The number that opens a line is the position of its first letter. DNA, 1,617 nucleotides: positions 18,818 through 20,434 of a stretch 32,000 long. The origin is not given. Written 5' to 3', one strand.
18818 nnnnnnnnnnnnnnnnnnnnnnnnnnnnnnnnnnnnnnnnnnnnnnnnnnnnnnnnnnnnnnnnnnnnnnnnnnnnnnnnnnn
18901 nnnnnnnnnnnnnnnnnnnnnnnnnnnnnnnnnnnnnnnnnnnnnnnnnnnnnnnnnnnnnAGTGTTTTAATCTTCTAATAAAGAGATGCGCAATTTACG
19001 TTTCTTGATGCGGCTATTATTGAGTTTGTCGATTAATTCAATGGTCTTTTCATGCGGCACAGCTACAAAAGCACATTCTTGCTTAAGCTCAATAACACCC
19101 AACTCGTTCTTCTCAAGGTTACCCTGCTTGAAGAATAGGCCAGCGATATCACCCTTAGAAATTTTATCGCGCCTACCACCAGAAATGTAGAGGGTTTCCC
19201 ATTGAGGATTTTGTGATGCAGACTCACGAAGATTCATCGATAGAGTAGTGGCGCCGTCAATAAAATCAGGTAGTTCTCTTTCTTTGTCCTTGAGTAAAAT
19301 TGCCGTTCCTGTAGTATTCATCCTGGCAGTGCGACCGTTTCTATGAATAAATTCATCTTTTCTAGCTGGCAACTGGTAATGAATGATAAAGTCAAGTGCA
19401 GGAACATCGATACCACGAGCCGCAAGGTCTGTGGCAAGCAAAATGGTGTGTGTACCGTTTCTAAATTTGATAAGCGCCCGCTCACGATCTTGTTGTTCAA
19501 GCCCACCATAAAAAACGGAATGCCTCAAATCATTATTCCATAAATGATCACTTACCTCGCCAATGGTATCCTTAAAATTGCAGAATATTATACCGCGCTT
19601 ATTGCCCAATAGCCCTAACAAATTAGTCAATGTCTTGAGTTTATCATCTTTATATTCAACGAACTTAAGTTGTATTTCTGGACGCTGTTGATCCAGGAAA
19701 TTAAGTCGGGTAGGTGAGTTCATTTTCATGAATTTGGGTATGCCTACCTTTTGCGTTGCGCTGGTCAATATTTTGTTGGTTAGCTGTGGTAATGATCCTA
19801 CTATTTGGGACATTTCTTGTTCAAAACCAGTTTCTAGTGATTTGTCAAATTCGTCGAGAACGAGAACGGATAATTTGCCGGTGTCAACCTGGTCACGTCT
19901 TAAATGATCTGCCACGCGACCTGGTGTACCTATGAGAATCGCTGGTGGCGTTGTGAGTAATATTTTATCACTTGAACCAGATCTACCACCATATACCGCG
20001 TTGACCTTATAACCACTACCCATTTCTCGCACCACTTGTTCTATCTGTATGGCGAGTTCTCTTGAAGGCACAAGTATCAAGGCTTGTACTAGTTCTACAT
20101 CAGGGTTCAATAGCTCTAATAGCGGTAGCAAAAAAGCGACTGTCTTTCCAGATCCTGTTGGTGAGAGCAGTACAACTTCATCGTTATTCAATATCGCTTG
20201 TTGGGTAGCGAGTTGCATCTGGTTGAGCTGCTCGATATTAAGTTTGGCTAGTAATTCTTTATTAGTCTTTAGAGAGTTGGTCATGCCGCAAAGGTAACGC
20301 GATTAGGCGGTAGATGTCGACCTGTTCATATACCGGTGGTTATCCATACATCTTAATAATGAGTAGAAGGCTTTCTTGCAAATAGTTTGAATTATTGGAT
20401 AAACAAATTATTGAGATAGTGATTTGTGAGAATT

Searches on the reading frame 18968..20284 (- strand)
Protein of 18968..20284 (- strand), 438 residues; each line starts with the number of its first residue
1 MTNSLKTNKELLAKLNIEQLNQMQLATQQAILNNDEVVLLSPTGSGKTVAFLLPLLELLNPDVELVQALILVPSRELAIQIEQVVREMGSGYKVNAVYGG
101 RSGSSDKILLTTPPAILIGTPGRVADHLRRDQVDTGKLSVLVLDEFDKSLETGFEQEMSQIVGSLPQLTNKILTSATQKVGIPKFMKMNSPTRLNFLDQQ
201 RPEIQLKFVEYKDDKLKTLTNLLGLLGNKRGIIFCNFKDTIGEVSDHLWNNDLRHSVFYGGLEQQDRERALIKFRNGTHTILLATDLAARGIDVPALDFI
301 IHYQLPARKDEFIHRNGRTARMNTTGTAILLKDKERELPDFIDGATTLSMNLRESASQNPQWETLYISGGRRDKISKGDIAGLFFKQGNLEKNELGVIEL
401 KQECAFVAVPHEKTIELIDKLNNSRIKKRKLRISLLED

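Call 10: search_protein_families(library=pfam, proteins=[window:18968-20284:-], max_evalue=0.01)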
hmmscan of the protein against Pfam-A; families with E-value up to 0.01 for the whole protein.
window:18968-20284:- (438 aa): 4 families
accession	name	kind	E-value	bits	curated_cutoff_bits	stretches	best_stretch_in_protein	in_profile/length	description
PF00270.35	DEAD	-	3.6e-36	124.8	26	1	22-179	2-161/167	DEAD/DEAH box helicase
PF00271.37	Helicase_C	-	8e-26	90.9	23.5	1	215-323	2-110/110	Helicase conserved C-terminal domain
PF03880.21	DbpA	-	1e-19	70.7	25.6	1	364-434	1-71/72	DbpA RNA binding domain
PF04851.21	ResIII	-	6.2e-08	33.2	22.5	1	22-151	6-139/164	Type III restriction enzyme, res subunit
